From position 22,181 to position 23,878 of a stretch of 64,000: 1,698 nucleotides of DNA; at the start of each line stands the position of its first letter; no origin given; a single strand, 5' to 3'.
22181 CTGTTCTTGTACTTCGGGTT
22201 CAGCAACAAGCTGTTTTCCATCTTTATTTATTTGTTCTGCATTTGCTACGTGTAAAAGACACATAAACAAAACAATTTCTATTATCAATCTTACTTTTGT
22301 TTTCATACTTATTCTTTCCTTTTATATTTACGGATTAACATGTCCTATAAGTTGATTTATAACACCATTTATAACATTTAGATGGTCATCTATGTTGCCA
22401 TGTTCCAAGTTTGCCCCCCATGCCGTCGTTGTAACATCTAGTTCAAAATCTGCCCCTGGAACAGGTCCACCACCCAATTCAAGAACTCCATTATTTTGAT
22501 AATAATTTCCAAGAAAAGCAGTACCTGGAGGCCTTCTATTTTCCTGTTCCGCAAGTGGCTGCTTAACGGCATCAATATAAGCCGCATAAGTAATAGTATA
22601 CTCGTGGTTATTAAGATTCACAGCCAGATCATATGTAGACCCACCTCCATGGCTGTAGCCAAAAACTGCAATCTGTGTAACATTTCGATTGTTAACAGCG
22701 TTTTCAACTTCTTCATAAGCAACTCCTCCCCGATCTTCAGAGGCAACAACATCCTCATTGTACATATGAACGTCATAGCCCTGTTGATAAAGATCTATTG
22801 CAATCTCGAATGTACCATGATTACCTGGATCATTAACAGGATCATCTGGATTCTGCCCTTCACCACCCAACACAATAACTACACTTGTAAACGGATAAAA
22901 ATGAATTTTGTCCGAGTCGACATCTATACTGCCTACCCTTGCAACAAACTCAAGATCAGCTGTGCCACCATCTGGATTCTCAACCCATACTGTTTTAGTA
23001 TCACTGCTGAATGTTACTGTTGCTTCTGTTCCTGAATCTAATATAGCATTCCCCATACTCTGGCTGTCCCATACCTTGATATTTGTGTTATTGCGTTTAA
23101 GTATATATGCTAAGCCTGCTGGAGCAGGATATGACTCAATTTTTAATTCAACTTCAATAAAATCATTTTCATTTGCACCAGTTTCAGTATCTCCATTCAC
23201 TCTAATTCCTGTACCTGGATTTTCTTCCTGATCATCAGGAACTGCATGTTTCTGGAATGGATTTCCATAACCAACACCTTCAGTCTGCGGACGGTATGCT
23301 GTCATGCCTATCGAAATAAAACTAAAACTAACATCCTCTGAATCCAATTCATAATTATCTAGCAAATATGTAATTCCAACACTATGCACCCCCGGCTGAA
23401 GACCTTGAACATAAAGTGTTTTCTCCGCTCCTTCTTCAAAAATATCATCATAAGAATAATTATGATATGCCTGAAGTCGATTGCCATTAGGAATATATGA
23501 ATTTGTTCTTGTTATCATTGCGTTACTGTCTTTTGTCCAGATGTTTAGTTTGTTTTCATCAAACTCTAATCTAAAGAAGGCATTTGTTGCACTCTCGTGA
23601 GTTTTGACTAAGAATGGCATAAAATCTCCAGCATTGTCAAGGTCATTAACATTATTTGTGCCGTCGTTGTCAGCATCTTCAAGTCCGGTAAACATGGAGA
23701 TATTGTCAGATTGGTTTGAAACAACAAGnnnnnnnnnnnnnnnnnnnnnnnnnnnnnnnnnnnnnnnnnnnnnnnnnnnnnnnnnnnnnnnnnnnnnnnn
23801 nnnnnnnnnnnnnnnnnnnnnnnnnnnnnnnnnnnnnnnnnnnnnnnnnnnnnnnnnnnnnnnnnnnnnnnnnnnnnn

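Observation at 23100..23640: Two conserved junction motifs (J1 '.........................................' and J2 '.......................') mark the breakpoints of every orphan module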

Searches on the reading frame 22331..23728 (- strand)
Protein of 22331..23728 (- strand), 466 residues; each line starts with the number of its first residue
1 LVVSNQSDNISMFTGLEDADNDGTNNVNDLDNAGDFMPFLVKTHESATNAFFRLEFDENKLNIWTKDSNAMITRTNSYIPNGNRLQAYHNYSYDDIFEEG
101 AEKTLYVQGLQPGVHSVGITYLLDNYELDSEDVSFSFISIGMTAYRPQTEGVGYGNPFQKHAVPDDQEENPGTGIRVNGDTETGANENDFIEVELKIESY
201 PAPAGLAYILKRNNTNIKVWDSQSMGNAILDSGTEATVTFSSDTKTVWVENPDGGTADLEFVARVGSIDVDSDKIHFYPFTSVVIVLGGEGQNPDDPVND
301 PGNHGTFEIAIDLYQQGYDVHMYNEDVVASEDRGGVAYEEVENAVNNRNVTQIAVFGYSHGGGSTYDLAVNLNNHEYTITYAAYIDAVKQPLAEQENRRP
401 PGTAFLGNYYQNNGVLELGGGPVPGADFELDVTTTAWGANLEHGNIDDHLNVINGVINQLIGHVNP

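Call 27: predict_structure(alignment_id=A1)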
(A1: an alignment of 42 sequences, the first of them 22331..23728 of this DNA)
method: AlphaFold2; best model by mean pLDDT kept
length: 466 residues; sequences in the alignment: 42
mean_pLDDT: 76.9   pTM: 0.74
mean pLDDT of the five models: 76.9, 75.4, 75.0, 73.8, 73.3
residues with pLDDT >= 90: 223; 70-90: 87; 50-70: 54; < 50: 102
segments of 3 or more residues with pLDDT < 50: 1-62, 66-86, 90-97, 181-186
pLDDT, mean of each block of 10 residues (from residue 1): 38 35 41 34 37 46 47 43 45 48 58 65 53 75 87 83 86 69 54 92 92 91 89 94 95 89 94 92 95 90 87 94 88 80 90 97 96 96 95 92 98 81 97 87 93 97 95
secondary structure, 60 per line:
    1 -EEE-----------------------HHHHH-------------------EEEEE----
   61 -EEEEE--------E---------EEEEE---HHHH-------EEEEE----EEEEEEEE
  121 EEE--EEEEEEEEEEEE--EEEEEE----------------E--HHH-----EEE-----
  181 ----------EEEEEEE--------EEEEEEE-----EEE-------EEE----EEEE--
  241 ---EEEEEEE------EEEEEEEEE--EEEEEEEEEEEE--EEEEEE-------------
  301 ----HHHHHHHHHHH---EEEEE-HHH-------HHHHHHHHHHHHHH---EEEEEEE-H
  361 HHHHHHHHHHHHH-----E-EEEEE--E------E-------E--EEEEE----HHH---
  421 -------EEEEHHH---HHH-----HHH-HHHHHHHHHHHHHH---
elements in order: E2-4 H28-32 E52-56 E62-66 E85-89 H93-96 E104-108 E113-123 E126-137 E140-145 E173-175 E191-197 E206-212 E218-220 E228-230 E235-238 E244-250 E257-265 E268-279 E282-287 H305-315 E319-323 H335-348 E352-358 H360-373 E381-385 E406-410 E428-431 H450-463

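Call 31: fold_search(model_id=the predicted structure, library=pdb)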
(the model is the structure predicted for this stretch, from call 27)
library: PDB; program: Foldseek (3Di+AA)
matches with E <= 10: 1666; with E <= 0.001: 82
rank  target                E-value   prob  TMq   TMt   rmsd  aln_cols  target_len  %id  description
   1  7dan_C                1.2e-11  1.00  0.30  0.23  13.5       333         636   10  Structure of the Ca2+-bound wild-type peptidylarginine deiminase type III (PAD3) (released 2021-06-02)
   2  7d56_B                2.0e-11  1.00  0.30  0.23  10.5       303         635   10  Structure of the peptidylarginine deiminase type III (PAD3) in complex with Cl-amidine (released 2021-06-02)
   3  7d56_A                3.6e-11  1.00  0.29  0.22  12.2       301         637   11  Structure of the peptidylarginine deiminase type III (PAD3) in complex with Cl-amidine (released 2021-06-02)
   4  7dan_A                4.3e-11  1.00  0.31  0.24  12.5       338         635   11  Structure of the Ca2+-bound wild-type peptidylarginine deiminase type III (PAD3) (released 2021-06-02)
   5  7dan_B                5.8e-11  1.00  0.31  0.24  10.5       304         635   10  Structure of the Ca2+-bound wild-type peptidylarginine deiminase type III (PAD3) (released 2021-06-02)
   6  9b97                  1.7e-10  1.00  0.36  0.28  11.8       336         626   10  Crystal structure of the human PAD2 protein bound to small molecule (released 2024-10-09)
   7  7d5r_B                2.9e-10  1.00  0.32  0.25  11.2       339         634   12  Structure of the Ca2+-bound C646A mutant of peptidylarginine deiminase type III (PAD3) (released 2021-06-02)
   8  4n2d                  3.6e-10  1.00  0.34  0.26  12.9       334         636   11  Crystal structure of Protein Arginine Deiminase 2 (D123N, 0 mM Ca2+) (released 2015-02-04)
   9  9ovq                  5.8e-10  1.00  0.34  0.26   7.2       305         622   14  PAD2 with an inhibitor (released 2025-07-30)
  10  9b98                  1.1e-09  1.00  0.35  0.28   6.7       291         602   10  Crystal structure of the human PAD2 protein bound to small molecule (released 2024-10-09)
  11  4n2l                  1.2e-09  1.00  0.33  0.24  12.8       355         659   11  Crystal structure of Protein Arginine Deiminase 2 (Q350A, 10 mM Ca2+) (released 2015-02-04)
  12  4n2e                  1.7e-09  1.00  0.35  0.26  12.4       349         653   11  Crystal structure of Protein Arginine Deiminase 2 (D123N, 10 mM Ca2+) (released 2015-02-04)
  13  4n28                  4.3e-09  1.00  0.35  0.26  12.4       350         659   11  Crystal structure of Protein Arginine Deiminase 2 (1 mM Ca2+) (released 2015-02-04)
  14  4dkt_A                1.4e-08  1.00  0.27  0.21  12.4       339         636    9  Crystal structure of human peptidylarginine deiminase 4 in complex with N-acetyl-L-threonyl-L-alpha-aspartyl-N5-[(1E)- (released 2012-02-29)
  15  8god                  4.3e-08  1.00  0.30  0.25  12.1       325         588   11  Co-crystal structure of Human Protein-arginine deiminase type-4 (PAD4) with small molecule inhibitor JBI-589 (released 2023-03-29)
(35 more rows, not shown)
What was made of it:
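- Closest known: N-terminal Ig-like. Same: The best structural match to the J1-J2 region is Foldseek E 1e-11 (call 31).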

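Call 32: search_solved_structures(query=A1, max_evalue=10)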
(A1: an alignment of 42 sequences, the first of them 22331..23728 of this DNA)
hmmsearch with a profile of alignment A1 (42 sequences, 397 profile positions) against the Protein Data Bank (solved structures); distinct sequences matched with E-value up to 10: 3.
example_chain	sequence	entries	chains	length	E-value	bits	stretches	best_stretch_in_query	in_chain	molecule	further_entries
2vrc_A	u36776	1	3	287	0.5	12.8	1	242-303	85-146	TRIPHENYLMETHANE REDUCTASE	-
2vrb_A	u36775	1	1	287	0.53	12.7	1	242-302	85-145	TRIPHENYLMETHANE REDUCTASE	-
2jl1_A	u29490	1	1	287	0.53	12.7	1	242-302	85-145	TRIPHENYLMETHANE REDUCTASE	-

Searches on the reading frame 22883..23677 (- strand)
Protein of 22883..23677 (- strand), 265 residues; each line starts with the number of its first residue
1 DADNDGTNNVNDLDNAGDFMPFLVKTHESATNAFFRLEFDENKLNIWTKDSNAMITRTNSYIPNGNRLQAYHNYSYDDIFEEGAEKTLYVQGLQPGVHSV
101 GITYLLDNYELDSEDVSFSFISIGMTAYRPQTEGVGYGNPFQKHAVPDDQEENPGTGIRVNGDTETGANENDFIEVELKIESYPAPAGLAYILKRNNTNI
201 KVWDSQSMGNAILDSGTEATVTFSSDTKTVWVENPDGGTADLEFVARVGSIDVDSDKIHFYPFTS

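Call 12: find_homologous_proteins(query=window:22883-23677:-, max_evalue=0.001)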
Query seq(265 aa) (265 aa): 46 proteins with E <= 0.001 among 413 candidates.
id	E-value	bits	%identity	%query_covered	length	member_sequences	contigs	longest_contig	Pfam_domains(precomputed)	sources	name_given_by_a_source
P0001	1.2e-63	233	71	55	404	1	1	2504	-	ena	-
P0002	1.5e-61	227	74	53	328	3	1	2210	-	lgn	-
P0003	4.1e-59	219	69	54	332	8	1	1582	-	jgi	jgi:hypothetical protein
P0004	3.0e-57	213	62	56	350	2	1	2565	-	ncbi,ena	-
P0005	1.2e-56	211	66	55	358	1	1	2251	-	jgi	-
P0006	1.6e-56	210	52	72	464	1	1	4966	-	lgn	-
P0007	5.0e-55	205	67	53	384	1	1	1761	-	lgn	-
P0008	1.2e-54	204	64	55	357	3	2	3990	-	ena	-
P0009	6.0e-54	202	61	57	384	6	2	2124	-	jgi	jgi:hypothetical protein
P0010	6.8e-54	202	62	55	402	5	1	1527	-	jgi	jgi:hypothetical protein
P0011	2.1e-53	200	60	58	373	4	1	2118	-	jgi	jgi:hypothetical protein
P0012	3.3e-53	199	69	49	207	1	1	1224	-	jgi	jgi:hypothetical protein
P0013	8.6e-53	198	66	53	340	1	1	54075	-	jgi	-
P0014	1.7e-52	197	61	57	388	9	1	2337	-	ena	-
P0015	5.2e-52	195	71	46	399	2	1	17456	-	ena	-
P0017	4.2e-51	192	68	47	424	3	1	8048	-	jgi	-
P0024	2.3e-46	177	66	48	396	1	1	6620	-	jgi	-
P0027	2.0e-39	154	69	38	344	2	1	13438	PF22322.2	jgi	jgi:hypothetical protein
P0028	6.7e-39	152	64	40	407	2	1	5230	-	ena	-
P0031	2.0e-36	144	57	48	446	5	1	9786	-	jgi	jgi:hypothetical protein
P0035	5.2e-31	127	48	54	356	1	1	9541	-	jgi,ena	-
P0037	1.8e-30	125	58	38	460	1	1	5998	-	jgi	jgi:hypothetical protein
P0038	2.9e-29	121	50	46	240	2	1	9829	-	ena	-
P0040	4.0e-27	114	45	53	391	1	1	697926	-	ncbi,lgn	-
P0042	3.8e-22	97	54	34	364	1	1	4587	-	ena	-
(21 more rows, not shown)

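Call 15: search_protein_families(library=pfam, proteins=[P0017, P0024, P0028, P0031, P0035, P0037, P0038, P0042, P0015, P0006], max_evalue=0.01)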
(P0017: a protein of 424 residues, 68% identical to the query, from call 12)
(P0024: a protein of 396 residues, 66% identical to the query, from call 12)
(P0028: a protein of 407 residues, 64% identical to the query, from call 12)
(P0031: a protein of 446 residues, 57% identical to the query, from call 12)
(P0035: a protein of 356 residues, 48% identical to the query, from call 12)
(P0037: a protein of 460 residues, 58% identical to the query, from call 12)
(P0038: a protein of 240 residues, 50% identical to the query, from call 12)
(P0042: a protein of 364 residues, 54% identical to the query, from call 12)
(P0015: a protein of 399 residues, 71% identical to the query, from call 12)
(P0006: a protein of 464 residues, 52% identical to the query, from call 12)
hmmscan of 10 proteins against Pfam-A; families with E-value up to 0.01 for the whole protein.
P0017 (424 aa): 0 families

P0024 (396 aa): 0 families

P0028 (407 aa): 0 families

P0031 (446 aa): 0 families

P0035 (356 aa): 0 families

P0037 (460 aa): 0 families

P0038 (240 aa): 0 families

P0042 (364 aa): 1 family
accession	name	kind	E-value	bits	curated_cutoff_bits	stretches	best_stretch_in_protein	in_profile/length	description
PF03782.22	AMOP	-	0.0074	16.9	25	0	212-289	13-92/143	AMOP domain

P0015 (399 aa): 0 families

P0006 (464 aa): 0 families

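Call 18: find_encoding_contigs(protein=P0040, flank=10000, max_places=3)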
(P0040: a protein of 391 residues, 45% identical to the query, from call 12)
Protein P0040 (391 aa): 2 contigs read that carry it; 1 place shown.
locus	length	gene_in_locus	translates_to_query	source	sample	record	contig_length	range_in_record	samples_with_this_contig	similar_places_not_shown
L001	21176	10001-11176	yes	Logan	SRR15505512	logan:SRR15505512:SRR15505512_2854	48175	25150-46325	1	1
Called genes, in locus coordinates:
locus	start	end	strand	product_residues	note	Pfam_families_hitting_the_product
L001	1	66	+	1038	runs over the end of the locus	PF04542:Sigma70_r2, PF04545:Sigma70_r4, PF08281:Sigma70_r4_2, PF13715:CarbopepD_reg_2 (faint), PF13620:CarboxypepD_reg (weak), PF17210:SdrD_B (weak)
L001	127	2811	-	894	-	-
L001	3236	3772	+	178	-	-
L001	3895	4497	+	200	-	PF00440:TetR_N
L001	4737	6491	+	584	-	PF00884:Sulfatase, PF16347:SGSH_C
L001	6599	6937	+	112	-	-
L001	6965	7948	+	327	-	PF07607:DUF1570, PF13428:TPR_14 (faint), PF12895:ANAPC3 (faint), PF00515:TPR_1 (faint), PF07719:TPR_2 (faint), PF13181:TPR_8 (faint), PF13174:TPR_6 (weak), PF21033:RMD1-3 (weak), +4 more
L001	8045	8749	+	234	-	PF13646:HEAT_2 (weak)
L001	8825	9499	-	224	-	-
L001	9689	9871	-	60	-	-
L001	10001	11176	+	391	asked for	-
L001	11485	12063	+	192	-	PF07617:DUF1579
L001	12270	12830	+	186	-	PF06736:TMEM175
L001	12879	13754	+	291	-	-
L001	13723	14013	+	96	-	-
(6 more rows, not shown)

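Call 19: find_encoding_contigs(protein=P0013, flank=10000, max_places=3)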
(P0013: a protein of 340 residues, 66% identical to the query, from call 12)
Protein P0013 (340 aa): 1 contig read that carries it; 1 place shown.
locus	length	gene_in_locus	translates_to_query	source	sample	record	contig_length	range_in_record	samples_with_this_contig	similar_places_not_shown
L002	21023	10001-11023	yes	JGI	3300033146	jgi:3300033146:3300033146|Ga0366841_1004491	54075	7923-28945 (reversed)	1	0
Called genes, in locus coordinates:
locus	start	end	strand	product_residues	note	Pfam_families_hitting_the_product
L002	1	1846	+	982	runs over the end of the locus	-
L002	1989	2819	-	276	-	PF00106:adh_short, PF08659:KR, PF13561:adh_short_C2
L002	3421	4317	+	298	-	PF13646:HEAT_2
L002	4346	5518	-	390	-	-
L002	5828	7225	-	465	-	PF01740:STAS, PF13466:STAS_2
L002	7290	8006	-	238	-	PF02729:OTCace_N, PF00185:OTCace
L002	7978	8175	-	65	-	PF02729:OTCace_N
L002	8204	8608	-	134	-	PF00185:OTCace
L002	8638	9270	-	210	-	PF02729:OTCace_N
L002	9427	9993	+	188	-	PF00072:Response_reg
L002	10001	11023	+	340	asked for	-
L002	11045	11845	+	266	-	-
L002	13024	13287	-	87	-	-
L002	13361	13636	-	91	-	-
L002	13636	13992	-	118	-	PF01381:HTH_3 (weak), PF13560:HTH_31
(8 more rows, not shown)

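Call 77: find_encoding_contigs(protein=P0027, flank=10000, max_places=3)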
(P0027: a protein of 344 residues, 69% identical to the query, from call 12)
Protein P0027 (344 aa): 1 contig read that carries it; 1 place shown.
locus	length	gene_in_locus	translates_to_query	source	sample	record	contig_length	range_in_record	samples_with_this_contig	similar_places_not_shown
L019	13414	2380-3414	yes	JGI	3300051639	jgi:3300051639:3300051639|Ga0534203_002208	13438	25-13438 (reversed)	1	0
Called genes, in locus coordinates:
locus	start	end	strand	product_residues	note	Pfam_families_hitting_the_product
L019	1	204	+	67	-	?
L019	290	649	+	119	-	-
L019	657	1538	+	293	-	-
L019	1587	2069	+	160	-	-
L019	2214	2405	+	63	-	-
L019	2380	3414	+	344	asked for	PF22322:DUF6973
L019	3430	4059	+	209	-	-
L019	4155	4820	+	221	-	-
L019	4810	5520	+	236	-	PF03734:YkuD (weak)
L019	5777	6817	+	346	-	PF00528:BPD_transp_1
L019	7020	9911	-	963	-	PF07584:BatA, PF13519:VWA_2 (weak), PF07691:PA14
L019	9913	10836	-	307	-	PF01882:DUF58, PF13519:VWA_2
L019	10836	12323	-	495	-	PF16697:Yop-YscD_cpl, PF00498:FHA, PF20030:bpMoxR, PF07726:AAA_3, PF07728:AAA_5, PF17863:AAA_lid_2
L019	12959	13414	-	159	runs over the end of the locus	?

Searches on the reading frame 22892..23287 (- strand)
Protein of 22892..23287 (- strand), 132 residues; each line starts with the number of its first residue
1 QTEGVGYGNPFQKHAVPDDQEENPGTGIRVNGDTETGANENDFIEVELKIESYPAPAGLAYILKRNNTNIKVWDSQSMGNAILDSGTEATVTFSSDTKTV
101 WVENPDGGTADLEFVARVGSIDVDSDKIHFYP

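Call 61: find_homologous_proteins(query=A4, max_evalue=0.001)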
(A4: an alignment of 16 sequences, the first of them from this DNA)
Query A4 (16 sequences) (132 aa, profile of the alignment): 13 proteins with E <= 0.001 among 1895 candidates.
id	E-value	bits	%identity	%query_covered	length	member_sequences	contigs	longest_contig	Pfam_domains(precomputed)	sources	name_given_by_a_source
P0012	2.1e-46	175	72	88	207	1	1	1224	-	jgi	jgi:hypothetical protein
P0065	2.1e-29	120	91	61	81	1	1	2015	-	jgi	jgi:hypothetical protein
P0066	4.9e-25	106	41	58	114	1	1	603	-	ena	-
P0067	3.4e-22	97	36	100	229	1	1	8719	-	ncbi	-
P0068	8.4e-20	89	43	55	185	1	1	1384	-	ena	-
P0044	2.2e-19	88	71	46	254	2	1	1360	-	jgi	jgi:hypothetical protein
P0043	1.2e-18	85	76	42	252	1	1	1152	-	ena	-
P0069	2.1e-15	75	41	40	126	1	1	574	-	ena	-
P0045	1.3e-13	69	63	42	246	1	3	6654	-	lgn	-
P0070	3.0e-8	52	37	83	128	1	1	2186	-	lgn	-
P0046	3.2e-8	51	63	30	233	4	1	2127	-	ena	-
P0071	4.3e-8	51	74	26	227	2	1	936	-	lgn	-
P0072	3.3e-6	45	53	34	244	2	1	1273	-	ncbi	-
